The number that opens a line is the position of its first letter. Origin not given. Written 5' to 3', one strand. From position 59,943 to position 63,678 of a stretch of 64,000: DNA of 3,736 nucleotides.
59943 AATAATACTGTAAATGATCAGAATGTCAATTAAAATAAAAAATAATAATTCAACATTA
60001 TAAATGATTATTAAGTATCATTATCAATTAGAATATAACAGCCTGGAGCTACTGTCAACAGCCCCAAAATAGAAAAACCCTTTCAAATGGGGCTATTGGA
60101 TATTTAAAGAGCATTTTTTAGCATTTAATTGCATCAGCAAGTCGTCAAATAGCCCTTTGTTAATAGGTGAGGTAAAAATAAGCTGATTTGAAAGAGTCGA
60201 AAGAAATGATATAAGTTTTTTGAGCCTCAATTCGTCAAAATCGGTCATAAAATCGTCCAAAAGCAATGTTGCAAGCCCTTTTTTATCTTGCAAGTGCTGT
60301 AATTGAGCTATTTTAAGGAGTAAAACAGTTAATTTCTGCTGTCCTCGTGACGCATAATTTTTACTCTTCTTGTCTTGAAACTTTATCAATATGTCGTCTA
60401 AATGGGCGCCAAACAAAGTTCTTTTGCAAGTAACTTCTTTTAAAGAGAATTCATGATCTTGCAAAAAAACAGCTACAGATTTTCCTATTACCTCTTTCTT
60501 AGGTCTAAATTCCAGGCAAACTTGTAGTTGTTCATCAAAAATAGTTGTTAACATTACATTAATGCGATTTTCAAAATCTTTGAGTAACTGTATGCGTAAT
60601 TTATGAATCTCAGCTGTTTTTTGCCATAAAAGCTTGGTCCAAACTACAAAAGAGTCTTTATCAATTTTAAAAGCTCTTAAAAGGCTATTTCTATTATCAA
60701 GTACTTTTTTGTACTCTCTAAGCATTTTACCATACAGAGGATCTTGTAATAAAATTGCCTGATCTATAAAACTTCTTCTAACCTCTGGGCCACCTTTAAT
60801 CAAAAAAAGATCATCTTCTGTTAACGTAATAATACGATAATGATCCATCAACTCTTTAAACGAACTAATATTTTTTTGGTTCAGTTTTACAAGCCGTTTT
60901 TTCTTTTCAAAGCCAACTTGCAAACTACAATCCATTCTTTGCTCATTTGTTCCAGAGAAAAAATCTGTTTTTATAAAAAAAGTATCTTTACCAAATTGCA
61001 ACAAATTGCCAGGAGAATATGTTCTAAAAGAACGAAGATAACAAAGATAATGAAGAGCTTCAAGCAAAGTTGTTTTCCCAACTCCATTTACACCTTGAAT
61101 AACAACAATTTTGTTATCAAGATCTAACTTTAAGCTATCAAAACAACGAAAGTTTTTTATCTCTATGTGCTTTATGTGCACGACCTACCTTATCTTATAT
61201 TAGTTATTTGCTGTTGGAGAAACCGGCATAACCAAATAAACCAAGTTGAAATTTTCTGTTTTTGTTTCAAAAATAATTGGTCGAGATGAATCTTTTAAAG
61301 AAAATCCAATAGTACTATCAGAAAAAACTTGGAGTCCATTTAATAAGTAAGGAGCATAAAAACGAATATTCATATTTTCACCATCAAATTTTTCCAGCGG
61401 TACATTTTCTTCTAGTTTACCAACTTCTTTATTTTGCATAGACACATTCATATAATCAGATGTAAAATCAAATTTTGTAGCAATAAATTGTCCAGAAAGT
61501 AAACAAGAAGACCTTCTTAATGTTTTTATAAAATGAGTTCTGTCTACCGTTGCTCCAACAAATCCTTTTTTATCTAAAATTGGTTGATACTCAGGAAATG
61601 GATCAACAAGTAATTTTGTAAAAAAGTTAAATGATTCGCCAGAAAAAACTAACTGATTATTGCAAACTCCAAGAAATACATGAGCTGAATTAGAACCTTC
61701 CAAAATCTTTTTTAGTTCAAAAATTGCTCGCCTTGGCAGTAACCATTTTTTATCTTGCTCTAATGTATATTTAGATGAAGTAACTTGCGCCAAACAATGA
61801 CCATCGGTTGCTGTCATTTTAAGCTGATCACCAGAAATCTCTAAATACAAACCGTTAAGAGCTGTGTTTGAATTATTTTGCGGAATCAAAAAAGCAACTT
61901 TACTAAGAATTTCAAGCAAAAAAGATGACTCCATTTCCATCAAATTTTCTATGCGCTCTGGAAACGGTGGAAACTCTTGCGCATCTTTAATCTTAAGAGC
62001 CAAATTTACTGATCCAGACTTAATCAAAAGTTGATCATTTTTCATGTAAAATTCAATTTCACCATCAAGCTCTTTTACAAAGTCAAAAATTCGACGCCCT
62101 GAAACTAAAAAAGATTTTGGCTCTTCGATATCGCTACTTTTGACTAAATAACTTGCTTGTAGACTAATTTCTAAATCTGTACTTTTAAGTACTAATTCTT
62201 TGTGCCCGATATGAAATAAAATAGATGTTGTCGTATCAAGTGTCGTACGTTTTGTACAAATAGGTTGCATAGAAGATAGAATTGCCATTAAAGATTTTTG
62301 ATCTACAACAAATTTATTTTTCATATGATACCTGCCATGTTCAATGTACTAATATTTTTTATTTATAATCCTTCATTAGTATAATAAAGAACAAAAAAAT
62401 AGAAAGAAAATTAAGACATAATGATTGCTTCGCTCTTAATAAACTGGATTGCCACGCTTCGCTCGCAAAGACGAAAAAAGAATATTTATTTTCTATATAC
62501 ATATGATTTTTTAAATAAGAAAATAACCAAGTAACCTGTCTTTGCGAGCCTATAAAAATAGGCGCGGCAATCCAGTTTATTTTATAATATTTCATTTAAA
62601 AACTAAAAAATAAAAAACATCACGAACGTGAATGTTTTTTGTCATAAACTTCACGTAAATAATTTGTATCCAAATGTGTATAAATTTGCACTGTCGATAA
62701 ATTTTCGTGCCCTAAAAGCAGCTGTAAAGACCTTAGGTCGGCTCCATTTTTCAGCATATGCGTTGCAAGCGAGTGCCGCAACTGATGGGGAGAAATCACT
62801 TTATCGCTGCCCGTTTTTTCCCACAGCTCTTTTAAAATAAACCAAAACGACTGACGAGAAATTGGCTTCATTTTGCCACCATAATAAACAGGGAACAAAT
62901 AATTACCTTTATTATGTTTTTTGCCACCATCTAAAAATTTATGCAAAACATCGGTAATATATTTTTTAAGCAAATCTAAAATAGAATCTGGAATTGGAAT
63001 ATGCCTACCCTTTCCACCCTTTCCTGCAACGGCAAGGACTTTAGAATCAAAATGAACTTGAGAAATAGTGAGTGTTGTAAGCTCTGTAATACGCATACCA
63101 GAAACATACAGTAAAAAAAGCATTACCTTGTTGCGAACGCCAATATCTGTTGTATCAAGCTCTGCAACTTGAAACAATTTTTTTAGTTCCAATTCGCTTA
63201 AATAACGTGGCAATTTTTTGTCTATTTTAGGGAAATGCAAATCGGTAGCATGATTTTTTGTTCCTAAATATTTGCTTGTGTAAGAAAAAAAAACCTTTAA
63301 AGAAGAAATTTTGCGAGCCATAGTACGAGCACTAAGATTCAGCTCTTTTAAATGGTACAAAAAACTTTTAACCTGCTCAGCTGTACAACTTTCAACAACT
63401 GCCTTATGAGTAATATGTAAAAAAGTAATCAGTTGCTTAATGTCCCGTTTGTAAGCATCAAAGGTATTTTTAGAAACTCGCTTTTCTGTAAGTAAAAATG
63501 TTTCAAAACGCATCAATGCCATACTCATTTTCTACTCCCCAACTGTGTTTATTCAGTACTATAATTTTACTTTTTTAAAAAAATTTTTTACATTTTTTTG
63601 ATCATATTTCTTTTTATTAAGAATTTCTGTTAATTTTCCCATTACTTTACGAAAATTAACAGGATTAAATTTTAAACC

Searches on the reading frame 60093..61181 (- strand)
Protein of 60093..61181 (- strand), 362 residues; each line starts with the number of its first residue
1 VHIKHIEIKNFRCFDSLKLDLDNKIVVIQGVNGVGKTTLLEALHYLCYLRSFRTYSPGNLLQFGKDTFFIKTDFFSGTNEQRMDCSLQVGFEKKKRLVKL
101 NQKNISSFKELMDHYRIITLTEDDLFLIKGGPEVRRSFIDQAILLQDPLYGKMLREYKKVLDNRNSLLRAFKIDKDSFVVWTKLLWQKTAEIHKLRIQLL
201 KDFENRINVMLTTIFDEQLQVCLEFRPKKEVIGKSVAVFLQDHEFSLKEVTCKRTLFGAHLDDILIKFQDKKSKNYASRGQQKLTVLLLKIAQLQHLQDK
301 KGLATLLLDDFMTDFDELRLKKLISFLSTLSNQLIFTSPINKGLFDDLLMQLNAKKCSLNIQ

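Call 9: search_protein_families(library=ncbifam, proteins=[window:60093-61181:-])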
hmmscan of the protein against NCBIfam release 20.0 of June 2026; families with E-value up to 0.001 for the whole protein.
window:60093-61181:- (362 aa): 15 families
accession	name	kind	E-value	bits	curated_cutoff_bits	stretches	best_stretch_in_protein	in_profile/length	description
TIGR00611.2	recf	equivalog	1.8e-81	274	172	1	3-338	1-338/339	DNA replication/repair protein RecF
NF010680.0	PRK14079.1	equivalog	6e-38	130.7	386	1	1-331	1-319/349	recombination protein F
NF002572.0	PRK02224.1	equivalog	2.5e-10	39.3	1087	1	1-46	1-46/888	DNA double-strand break repair ATPase Rad50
NF041760.1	PtuA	equivalog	4.6e-10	39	500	1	1-44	50-93/524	retron Ec78 anti-phage system effector ATPase PtuA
NF041035.1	Rad50_Halo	equivalog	7.6e-10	37.8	1000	1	1-48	1-48/883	DNA double-strand break repair ATPase Rad50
NF003034.1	PRK03918.1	equivalog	1.8e-08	32.8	700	1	1-104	1-103/878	DNA double-strand break repair ATPase Rad50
NF047739.1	antiphage_MADS3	equivalog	2.3e-08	33.6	420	1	3-46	2-44/427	methylation-associated defense system AAA family ATPase MAD3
NF041034.1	Rad50_Sulf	equivalog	2.2e-07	29.1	1000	1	1-79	1-78/872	DNA double-strand break repair ATPase Rad50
NF038234.1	retron_eff_Eco8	equivalog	3.4e-07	29.3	250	1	1-46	1-46/679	retron Eco8 family effector endonuclease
TIGR00618.1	sbcc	subfamily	3e-06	25.5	478.5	1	1-64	1-67/1043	exonuclease subunit SbcC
TIGR03185.1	DNA_S_dndD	equivalog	1.9e-05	23.4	245.85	1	1-45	1-50/650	DNA sulfur modification protein DndD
NF045487.1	ASRP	equivalog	2.3e-05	23.2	300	0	306-337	559-589/593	archaea-specific SMC-related protein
NF002244.0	PRK01156.1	equivalog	7.3e-05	21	847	1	1-87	1-86/895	DNA double-strand break repair ATPase Rad50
NF053563.1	Rkd4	equivalog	0.00016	20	860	1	2-48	2-48/747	arcadin-4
TIGR00634.1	recN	equivalog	0.00026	20.1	407.85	1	3-47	2-46/563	DNA repair protein RecN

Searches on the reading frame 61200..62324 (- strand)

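Call 9: search_protein_families(library=ncbifam, proteins=[window:61200-62324:-])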
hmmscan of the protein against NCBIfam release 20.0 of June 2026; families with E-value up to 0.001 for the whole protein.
window:61200-62324:- (374 aa): 3 families
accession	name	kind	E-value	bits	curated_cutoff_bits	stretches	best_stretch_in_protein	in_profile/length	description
TIGR00663.1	dnan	equivalog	1.7e-65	221.4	137.65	1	4-369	2-366/367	DNA polymerase III subunit beta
NF004184.0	PRK05643.3-2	equivalog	2.2e-29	102.5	443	1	4-360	2-367/375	DNA polymerase III subunit beta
NF011508.0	PRK14946.1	equivalog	4.4e-13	49.2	513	1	4-365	2-364/366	DNA polymerase III subunit beta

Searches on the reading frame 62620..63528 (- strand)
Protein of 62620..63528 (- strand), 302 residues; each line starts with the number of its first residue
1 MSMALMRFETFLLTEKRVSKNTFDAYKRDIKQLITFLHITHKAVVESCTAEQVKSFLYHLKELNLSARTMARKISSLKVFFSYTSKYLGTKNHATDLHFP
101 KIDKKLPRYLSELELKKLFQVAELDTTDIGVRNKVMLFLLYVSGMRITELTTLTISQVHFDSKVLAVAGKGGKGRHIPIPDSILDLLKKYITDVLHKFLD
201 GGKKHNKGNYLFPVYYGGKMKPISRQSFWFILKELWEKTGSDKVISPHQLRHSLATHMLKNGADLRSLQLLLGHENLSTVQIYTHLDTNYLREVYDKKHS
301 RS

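Call 9: search_protein_families(library=ncbifam, proteins=[window:62620-63528:-])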
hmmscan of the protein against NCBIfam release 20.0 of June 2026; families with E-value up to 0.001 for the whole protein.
window:62620-63528:- (302 aa): 12 families
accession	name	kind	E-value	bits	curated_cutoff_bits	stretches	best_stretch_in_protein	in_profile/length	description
TIGR02225.1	recomb_XerD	equivalog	2.6e-82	276.4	329.6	1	7-301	2-289/290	site-specific tyrosine recombinase XerD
TIGR02224.1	recomb_XerC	equivalog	9.6e-78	261.5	335.15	1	7-302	2-293/295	tyrosine recombinase XerC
NF001399.0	PRK00283.1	subfamily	1e-77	261.4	279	1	4-301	8-298/300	tyrosine recombinase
NF040815.2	recomb_XerA_Arch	equivalog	5.2e-60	203.2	220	1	11-295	6-263/263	site-specific tyrosine recombinase/integron integrase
NF002331.0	PRK01287.1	subfamily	6.2e-46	157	371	1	13-299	37-325/365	site-specific tyrosine recombinase XerC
TIGR02249.1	integrase_gron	subfamily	1.9e-37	129.3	265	2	13-211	9-196/315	integron integrase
NF003462.0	PRK05084.1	equivalog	3.2e-25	88.6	267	1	132-298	196-356/360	tyrosine recombinase XerS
NF011946.0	PRK15417.1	equivalog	3.1e-23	82.5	435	2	225-286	254-315/337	integron integrase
NF007370.0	PRK09870.1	subfamily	7.1e-17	61.7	221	1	102-301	5-194/200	tyrosine-type DNA invertase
NF002685.0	PRK02436.1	equivalog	2.9e-12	47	178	1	10-283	7-243/245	site-specific tyrosine recombinase XerD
NF007371.0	PRK09871.1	subfamily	1e-10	41.5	222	1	108-292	5-180/198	tyrosine-type DNA invertase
NF041502.1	integrase_1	equivalog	5.3e-05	22.1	350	0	237-290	311-364/484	site-specific integrase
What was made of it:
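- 62620..63528 (-): Xer-family tyrosine recombinase gene, XerD-like (302 aa), 4.5 kb from the site. NCBIfam gives XerD 276 bits and XerC 261 bits, both below the curated cut-offs (call 9).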

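Call 10: find_encoding_contigs(protein=window:62620-63528:-, flank=10000, max_places=10)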
Protein window:62620-63528:- (302 aa): 6 contigs read that carry it; 4 places shown.
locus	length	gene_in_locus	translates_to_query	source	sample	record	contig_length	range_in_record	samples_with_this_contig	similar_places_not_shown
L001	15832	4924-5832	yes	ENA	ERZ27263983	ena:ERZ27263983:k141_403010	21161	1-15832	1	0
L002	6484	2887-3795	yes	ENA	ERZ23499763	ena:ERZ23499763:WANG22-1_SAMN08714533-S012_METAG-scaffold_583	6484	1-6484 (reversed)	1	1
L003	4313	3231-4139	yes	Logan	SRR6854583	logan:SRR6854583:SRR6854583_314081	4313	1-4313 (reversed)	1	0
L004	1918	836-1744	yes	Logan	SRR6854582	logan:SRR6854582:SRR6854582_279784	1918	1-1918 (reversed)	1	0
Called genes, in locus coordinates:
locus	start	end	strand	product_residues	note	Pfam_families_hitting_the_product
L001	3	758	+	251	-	?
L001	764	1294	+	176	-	-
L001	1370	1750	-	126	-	-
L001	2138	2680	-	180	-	-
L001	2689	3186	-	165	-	-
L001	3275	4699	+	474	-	PF00587:tRNA-synt_2b, PF03129:HGTP_anticodon, PF09180:ProRS-C_1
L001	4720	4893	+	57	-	-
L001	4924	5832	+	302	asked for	PF02899:Phage_int_SAM_1, PF13495:Phage_int_SAM_4, PF00589:Phage_integrase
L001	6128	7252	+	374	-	PF00712:DNA_pol3_beta, PF02767:DNA_pol3_beta_2, PF02768:DNA_pol3_beta_3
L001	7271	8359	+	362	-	PF02463:SMC_N, PF13175:AAA_15, PF13476:AAA_23, PF13304:AAA_21 (faint)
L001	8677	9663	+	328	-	-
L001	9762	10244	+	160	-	-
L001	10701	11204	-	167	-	-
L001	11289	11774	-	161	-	PF02075:RuvC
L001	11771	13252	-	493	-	PF00089:Trypsin, PF13365:Trypsin_2, PF13180:PDZ_2 (weak), PF00595:PDZ (faint), PF17820:PDZ_6 (faint)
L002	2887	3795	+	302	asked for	PF02899:Phage_int_SAM_1, PF13495:Phage_int_SAM_4, PF00589:Phage_integrase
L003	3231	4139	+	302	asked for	PF02899:Phage_int_SAM_1, PF13495:Phage_int_SAM_4, PF00589:Phage_integrase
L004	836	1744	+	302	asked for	PF02899:Phage_int_SAM_1, PF13495:Phage_int_SAM_4, PF00589:Phage_integrase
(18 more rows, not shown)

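Call 27: search_solved_structures(query=window:62620-63528:-, max_evalue=1e-10)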
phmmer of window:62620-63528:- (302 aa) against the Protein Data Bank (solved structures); distinct sequences matched with E-value up to 1e-10: 6.
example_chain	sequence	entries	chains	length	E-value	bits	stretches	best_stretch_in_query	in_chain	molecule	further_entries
1a0p_A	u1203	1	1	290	2.7e-46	161.8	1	7-295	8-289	SITE-SPECIFIC RECOMBINASE XERD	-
4a8e_A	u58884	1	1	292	4.5e-40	141.4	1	46-297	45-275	PROBABLE TYROSINE RECOMBINASE XERC-LIKE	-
5dcf_A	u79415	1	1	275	1.5e-33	120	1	109-301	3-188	Tyrosine recombinase XerD,DNA translocase FtsK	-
5hxy_A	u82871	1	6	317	8.3e-29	104.5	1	5-298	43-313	Tyrosine recombinase XerA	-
9i5v_14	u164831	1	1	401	2.2e-27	99.8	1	5-297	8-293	Ribosome-associated translation inhibitor RaiA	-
2a3v_A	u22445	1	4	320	6e-21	78.7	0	236-286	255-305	site-specific recombinase IntI4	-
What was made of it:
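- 62620..63528 (-): The best PDB match is E. coli XerD 1a0p (call 27).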

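Call 37: find_homologous_proteins(query=window:62620-63528:-, max_evalue=1e-20)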
Query window:62620-63528:- (302 aa): 7183 proteins with E <= 1e-20 among 8000 candidates; the best 120 are listed.
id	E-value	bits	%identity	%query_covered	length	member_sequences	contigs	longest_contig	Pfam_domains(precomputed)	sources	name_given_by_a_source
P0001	3.0e-195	665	100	100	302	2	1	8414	PF13495.13,PF00589.28,PF02899.24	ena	-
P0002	4.0e-126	439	66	100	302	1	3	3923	PF13495.13,PF00589.28,PF02899.24,PF22823.3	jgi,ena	-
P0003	4.9e-122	425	63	100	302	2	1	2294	PF13495.13,PF00589.28,PF02899.24,PF22823.3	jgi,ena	-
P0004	6.9e-122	425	63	100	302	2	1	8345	PF13495.13,PF13102.13,PF00589.28,PF02899.24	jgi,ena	-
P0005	8.7e-122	424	63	100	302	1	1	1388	PF13495.13,PF00589.28,PF02899.24,PF22823.3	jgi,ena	-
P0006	1.0e-121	424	64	100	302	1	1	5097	PF13495.13,PF00589.28,PF02899.24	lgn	-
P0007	5.1e-121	422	63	100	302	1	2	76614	PF13495.13,PF00589.28,PF02899.24,PF22823.3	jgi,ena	-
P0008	3.2e-120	419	62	100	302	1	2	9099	PF13495.13,PF00589.28,PF02899.24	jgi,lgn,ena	-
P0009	7.9e-120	418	64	100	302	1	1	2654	PF13495.13,PF00589.28,PF02899.24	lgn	-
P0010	1.5e-119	417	62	100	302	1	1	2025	PF13495.13,PF13102.13,PF00589.28,PF02899.24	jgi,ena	-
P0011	2.8e-119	416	63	100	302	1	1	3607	PF00589.28,PF02899.24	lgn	-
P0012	6.9e-119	415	60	100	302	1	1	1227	PF13495.13,PF00589.28,PF02899.24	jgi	-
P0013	3.6e-118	413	62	100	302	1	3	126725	PF13495.13,PF00589.28,PF02899.24,PF22823.3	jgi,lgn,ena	-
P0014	4.6e-118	412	61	100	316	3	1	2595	PF13102.13,PF00589.28,PF02899.24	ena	-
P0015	7.4e-118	411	62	100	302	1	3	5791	PF13495.13,PF00589.28,PF02899.24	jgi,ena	-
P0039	5.1e-112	392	60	100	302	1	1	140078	PF13495.13,PF00589.28,PF02899.24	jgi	jgi:integrase/recombinase XerD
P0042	8.3e-112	392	60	100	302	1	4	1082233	PF13495.13,PF00589.28,PF02899.24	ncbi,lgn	-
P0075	1.4e-107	378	58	98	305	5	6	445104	PF13495.13,PF13102.13,PF00589.28,PF02899.24,PF22823.3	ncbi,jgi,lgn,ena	jgi:site-specific recombinase XerD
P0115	6.9e-103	362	56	100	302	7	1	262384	PF13495.13,PF00589.28,PF02899.24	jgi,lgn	jgi:integrase/recombinase XerD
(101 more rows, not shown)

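Call 38: find_encoding_contigs(protein=P0042, flank=10000, max_places=4)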
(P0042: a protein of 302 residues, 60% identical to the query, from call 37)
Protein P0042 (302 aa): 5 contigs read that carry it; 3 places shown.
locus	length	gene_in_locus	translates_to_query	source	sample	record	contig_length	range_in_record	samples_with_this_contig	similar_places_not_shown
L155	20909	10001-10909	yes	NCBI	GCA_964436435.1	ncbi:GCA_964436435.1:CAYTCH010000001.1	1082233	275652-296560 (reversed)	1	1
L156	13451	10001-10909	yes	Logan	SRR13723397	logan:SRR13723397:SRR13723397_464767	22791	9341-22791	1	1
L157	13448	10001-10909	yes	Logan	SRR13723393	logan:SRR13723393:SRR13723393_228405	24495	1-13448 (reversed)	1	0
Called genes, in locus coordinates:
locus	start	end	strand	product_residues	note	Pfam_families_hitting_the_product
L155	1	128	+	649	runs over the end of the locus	PF13623:SurA_N_2, PF13624:SurA_N_3, PF13145:Rotamase_2 (faint), PF13616:Rotamase_3, PF00639:Rotamase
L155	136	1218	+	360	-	PF00154:RecA_N, PF08423:Rad51, PF06745:ATPase (faint), PF27531:MT3502_N (weak), PF01637:ATPase_2 (weak), PF21096:RecA_C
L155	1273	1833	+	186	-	PF05198:IF3_N, PF00707:IF3_C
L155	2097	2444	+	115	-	PF00453:Ribosomal_L20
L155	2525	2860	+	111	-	PF06005:ZapB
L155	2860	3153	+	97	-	PF05164:ZapA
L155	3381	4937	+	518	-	PF12072:RNase_Y_N, PF00013:KH_1 (weak), PF22891:KH_PNO1_2nd (faint), PF08668:HDOD (weak), PF01966:HD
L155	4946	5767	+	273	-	PF00149:Metallophos (weak), PF13277:YmdB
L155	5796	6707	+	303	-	PF00892:EamA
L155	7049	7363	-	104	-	-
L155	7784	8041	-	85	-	-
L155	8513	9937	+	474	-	PF00587:tRNA-synt_2b, PF03129:HGTP_anticodon, PF09180:ProRS-C_1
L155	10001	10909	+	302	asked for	PF02899:Phage_int_SAM_1, PF13495:Phage_int_SAM_4 (weak), PF00589:Phage_integrase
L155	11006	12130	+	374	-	PF00712:DNA_pol3_beta, PF02767:DNA_pol3_beta_2, PF02768:DNA_pol3_beta_3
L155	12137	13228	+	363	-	PF02463:SMC_N, PF13175:AAA_15, PF13476:AAA_23, PF13514:AAA_27 (faint), PF13304:AAA_21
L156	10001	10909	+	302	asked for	PF02899:Phage_int_SAM_1, PF13495:Phage_int_SAM_4 (weak), PF00589:Phage_integrase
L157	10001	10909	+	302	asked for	PF02899:Phage_int_SAM_1, PF13495:Phage_int_SAM_4 (weak), PF00589:Phage_integrase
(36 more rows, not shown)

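Call 68: find_encoding_contigs(protein=P0075, flank=10000, max_places=1)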
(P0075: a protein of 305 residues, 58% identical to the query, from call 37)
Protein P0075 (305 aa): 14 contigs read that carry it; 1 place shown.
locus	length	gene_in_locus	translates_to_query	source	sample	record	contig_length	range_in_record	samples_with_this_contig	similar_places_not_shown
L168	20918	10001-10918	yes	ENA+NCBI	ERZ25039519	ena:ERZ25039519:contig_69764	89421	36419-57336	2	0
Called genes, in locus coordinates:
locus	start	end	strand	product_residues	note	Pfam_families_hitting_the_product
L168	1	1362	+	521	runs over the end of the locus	PF12072:RNase_Y_N, PF00013:KH_1, PF01966:HD, PF08668:HDOD (weak)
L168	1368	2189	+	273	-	PF00149:Metallophos, PF13277:YmdB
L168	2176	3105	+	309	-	PF00892:EamA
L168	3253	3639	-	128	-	-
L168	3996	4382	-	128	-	PF12643:MazG-like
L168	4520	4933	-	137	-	-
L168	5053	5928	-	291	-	-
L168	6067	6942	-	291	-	PF00326:Peptidase_S9 (weak), PF05705:DUF829 (weak)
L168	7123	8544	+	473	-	PF00587:tRNA-synt_2b, PF03129:HGTP_anticodon, PF09180:ProRS-C_1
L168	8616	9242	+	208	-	-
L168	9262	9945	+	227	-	-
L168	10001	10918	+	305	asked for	PF02899:Phage_int_SAM_1, PF13102:Phage_int_SAM_5 (faint), PF13495:Phage_int_SAM_4, PF00589:Phage_integrase, PF22823:MrpR_C_cat (weak)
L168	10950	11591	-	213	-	-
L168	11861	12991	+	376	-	PF00712:DNA_pol3_beta, PF02767:DNA_pol3_beta_2, PF02768:DNA_pol3_beta_3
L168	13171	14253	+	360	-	PF02463:SMC_N, PF13175:AAA_15, PF13476:AAA_23, PF13514:AAA_27 (weak), PF13555:AAA_29 (weak), PF13304:AAA_21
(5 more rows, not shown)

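Call 69: find_encoding_contigs(protein=P0115, flank=10000, max_places=1)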
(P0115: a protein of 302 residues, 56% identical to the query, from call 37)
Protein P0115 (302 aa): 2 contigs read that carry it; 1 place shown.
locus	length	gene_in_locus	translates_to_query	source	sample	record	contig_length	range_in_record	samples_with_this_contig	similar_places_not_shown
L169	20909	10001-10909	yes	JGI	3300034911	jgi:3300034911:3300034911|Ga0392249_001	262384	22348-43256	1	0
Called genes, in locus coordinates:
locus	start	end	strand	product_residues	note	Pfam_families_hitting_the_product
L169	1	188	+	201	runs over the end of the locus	PF05198:IF3_N, PF00707:IF3_C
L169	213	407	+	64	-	PF01632:Ribosomal_L35p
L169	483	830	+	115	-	PF00453:Ribosomal_L20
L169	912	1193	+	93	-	PF06005:ZapB (weak)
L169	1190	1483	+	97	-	PF05164:ZapA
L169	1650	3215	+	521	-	PF12072:RNase_Y_N, PF00013:KH_1 (weak), PF08668:HDOD (weak), PF01966:HD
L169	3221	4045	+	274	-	PF00149:Metallophos, PF13277:YmdB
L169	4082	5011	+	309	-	PF00892:EamA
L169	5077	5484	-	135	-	-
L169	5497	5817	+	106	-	-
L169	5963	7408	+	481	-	PF00587:tRNA-synt_2b, PF03129:HGTP_anticodon, PF09180:ProRS-C_1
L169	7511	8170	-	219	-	-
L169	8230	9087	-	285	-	PF03575:Peptidase_S51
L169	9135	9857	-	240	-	-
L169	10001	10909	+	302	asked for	PF02899:Phage_int_SAM_1, PF13495:Phage_int_SAM_4, PF00589:Phage_integrase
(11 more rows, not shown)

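Call 70: find_encoding_contigs(protein=P0039, flank=10000, max_places=1)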
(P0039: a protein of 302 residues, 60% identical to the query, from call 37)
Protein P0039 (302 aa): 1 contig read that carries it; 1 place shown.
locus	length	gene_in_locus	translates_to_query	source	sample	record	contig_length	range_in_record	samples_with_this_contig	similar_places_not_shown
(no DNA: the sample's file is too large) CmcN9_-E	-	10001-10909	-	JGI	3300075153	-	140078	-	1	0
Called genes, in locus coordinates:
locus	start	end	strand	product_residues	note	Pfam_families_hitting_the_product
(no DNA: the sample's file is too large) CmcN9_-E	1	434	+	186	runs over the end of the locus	PF05198:IF3_N, PF00707:IF3_C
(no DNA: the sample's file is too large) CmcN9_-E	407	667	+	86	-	PF01632:Ribosomal_L35p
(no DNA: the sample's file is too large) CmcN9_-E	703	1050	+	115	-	PF00453:Ribosomal_L20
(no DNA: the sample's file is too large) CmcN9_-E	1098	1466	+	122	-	PF06005:ZapB (weak)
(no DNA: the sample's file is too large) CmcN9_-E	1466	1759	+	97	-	PF05164:ZapA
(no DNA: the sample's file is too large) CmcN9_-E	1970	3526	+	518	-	PF08668:HDOD (faint), PF12072:RNase_Y_N, PF00013:KH_1, PF22891:KH_PNO1_2nd (faint), PF01966:HD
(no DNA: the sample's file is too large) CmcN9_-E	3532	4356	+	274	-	PF00149:Metallophos (weak), PF13277:YmdB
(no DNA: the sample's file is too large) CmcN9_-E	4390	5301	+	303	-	PF00892:EamA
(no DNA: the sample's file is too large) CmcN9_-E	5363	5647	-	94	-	-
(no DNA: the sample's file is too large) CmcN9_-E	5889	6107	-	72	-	-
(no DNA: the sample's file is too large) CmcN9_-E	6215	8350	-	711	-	-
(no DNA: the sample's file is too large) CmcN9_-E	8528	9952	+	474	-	PF00587:tRNA-synt_2b, PF03129:HGTP_anticodon, PF09180:ProRS-C_1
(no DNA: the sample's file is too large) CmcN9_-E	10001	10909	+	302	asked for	PF02899:Phage_int_SAM_1, PF13495:Phage_int_SAM_4 (weak), PF00589:Phage_integrase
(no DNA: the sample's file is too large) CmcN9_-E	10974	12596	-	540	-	?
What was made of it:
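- Tried and rejected: P0039 returned no DNA (call 70).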
